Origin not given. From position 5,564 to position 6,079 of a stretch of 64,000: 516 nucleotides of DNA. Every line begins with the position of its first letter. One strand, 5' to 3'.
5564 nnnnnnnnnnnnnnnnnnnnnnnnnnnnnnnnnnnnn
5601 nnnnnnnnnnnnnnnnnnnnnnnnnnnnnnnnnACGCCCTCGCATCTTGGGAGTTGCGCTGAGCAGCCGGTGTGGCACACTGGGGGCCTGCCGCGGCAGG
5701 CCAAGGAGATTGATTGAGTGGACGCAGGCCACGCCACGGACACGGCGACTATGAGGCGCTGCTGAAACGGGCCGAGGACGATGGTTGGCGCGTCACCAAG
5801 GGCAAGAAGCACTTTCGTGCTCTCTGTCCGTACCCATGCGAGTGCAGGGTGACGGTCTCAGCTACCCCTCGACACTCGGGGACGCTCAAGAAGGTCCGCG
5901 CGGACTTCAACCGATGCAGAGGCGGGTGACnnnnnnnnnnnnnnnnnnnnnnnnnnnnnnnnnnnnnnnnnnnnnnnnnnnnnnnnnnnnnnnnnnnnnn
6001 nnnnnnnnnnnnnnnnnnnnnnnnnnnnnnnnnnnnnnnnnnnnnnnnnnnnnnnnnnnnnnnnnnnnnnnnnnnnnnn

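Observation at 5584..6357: Two-gene cassette bracketed by 50-bp direct repeats of the host gene's own 3' end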

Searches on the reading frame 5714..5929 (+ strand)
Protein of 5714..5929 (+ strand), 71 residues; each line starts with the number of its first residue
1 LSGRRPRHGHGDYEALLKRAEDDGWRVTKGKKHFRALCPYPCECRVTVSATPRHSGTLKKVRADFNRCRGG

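Call 6: search_protein_families(library=pfam, proteins=[window:5714-5929:+], max_evalue=0.1)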
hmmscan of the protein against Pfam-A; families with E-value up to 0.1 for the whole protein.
window:5714-5929:+ (71 aa): 0 families

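Call 7: search_protein_families(library=ncbifam, proteins=[window:5714-5929:+], max_evalue=0.1)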
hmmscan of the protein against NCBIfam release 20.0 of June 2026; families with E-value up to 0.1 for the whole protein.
window:5714-5929:+ (71 aa): 0 families

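Call 24: find_homologous_proteins(query=window:5714-5929:+, max_evalue=0.01)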
Query window:5714-5929:+ (71 aa): 3 proteins with E <= 0.01 among 3 candidates.
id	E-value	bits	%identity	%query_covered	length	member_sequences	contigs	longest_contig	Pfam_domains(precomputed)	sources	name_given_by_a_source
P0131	1.7e-34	135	83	100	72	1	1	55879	-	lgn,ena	-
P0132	2.6e-23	99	79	79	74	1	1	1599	-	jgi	-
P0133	2.1e-12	65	67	69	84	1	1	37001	-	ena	-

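Call 50: search_protein_families(library=padloc, proteins=[window:5714-5929:+], max_evalue=1)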
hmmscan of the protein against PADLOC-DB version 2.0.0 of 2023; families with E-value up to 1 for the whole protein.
window:5714-5929:+ (71 aa): 5 families
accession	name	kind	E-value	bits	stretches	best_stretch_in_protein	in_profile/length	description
PDLC04383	PDC-M06A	-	7.2e-06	24.4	1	5-57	3-64/87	-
PDLC04386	PDC-M06A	-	1.6e-05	23.1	1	5-46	3-47/84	-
PDLC04385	PDC-M06A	-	1.7e-05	23.2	1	5-55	3-62/91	-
PDLC04387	PDC-M06A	-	2.1e-05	23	1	3-68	2-76/94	-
PDLC02910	HicA-like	-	0.00051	17.9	1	18-64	14-57/61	-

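Call 51: search_protein_families(library=pfam, proteins=[window:5714-5929:+], max_evalue=10)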
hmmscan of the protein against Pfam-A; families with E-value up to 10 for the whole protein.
window:5714-5929:+ (71 aa): 0 families

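Call 53: predict_structure(alignment_id=A7)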
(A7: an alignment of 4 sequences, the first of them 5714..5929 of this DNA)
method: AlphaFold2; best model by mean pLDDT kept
length: 71 residues; sequences in the alignment: 4
mean_pLDDT: 76.7   pTM: 0.58
mean pLDDT of the five models: 76.7, 74.2, 73.5, 64.5, 63.1
residues with pLDDT >= 90: 3; 70-90: 49; 50-70: 16; < 50: 3
segments of 3 or more residues with pLDDT < 50: none
pLDDT, mean of each block of 10 residues (from residue 1): 53 83 88 86 83 70 77 46
secondary structure, 60 per line:
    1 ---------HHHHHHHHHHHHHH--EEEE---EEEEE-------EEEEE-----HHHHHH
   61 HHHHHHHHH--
elements in order: H10-23 E26-29 E33-37 E45-49 H55-69

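Call 55: fold_search(model_id=the predicted structure, library=pdb)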
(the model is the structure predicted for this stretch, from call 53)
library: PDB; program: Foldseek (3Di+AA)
matches with E <= 10: 473; with E <= 0.001: 0
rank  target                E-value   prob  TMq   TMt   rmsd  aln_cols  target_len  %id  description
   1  6rnh_B                3.1e-01  0.15  0.29  0.08  10.5        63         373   11  Structure of C-terminal truncated Plasmodium falciparum IMP-nucleotidase (released 2020-07-15)
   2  6hpb_A                3.3e-01  0.80  0.51  0.61   3.4        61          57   16  Crystal structure of the E.coli HicAB toxin-antitoxin complex (released 2019-09-18)
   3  1wqa_A                3.7e-01  0.15  0.30  0.07  14.1        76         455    9  Crystal Structure of Pyrococcus horikoshii phosphomannomutase/phosphoglucomutase complexed with Mg2+ (released 2005-10-04)
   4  6rn1_B                4.9e-01  0.13  0.29  0.09   9.9        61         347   11  Structure of N-terminal truncated Plasmodium falciparum IMP-nucleotidase (released 2020-07-15)
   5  6rmd_D                5.5e-01  0.12  0.30  0.08  10.4        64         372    9  Structure of ATP bound Plasmodium falciparum IMP-nucleotidase (released 2020-07-15)
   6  5v8w_A                5.9e-01  0.35  0.41  0.38   5.6        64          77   16  Crystal structure of human Integrator IntS9-IntS11 CTD complex (released 2017-04-12)
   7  5yrz_B                7.7e-01  0.72  0.55  0.65   3.0        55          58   20  Toxin-Antitoxin complex from Streptococcus pneumoniae (released 2018-05-23)
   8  3wlx_B                8.8e-01  0.47  0.55  0.15   4.1        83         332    7  Crystal structure of low-specificity L-threonine aldolase from Escherichia coli (released 2014-12-17)
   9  2gb3_F                8.8e-01  0.35  0.47  0.12   5.1       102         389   13  Crystal structure of Aspartate aminotransferase (tm1698) from Thermotoga maritima at 2.50 A resolution (released 2006-03-21)
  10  4ce4_S                8.8e-01  0.23  0.36  0.29   4.9        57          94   19  39S large subunit of the porcine mitochondrial ribosome (released 2013-12-18)
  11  3rsm                  8.8e-01  0.08  0.28  0.07  13.1        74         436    8  Crystal structure of S108C mutant of PMM/PGM (released 2012-02-29)
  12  2r6u_D                9.3e-01  0.20  0.35  0.21   4.5        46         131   24  Crystal structure of gene product RHA04853 from Rhodococcus sp. RHA1 (released 2007-09-25)
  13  9e4w_A                9.3e-01  0.11  0.32  0.26   7.8        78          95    8  Structure of Bacillus phage SPO1 anti-CBASS 4 (Acb4) in complex with 3'3'-cGAMP (released 2025-01-29)
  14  6y2p_A                1.0e+00  0.14  0.37  0.12   8.1        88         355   10  Escherichia coli RnlA-RnlB Toxin-Antitoxin System. (released 2021-04-14)
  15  6rmo_B                1.0e+00  0.12  0.32  0.08   8.9        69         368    7  Structure of Plasmodium falciparum IMP-nucleotidase (released 2020-07-15)
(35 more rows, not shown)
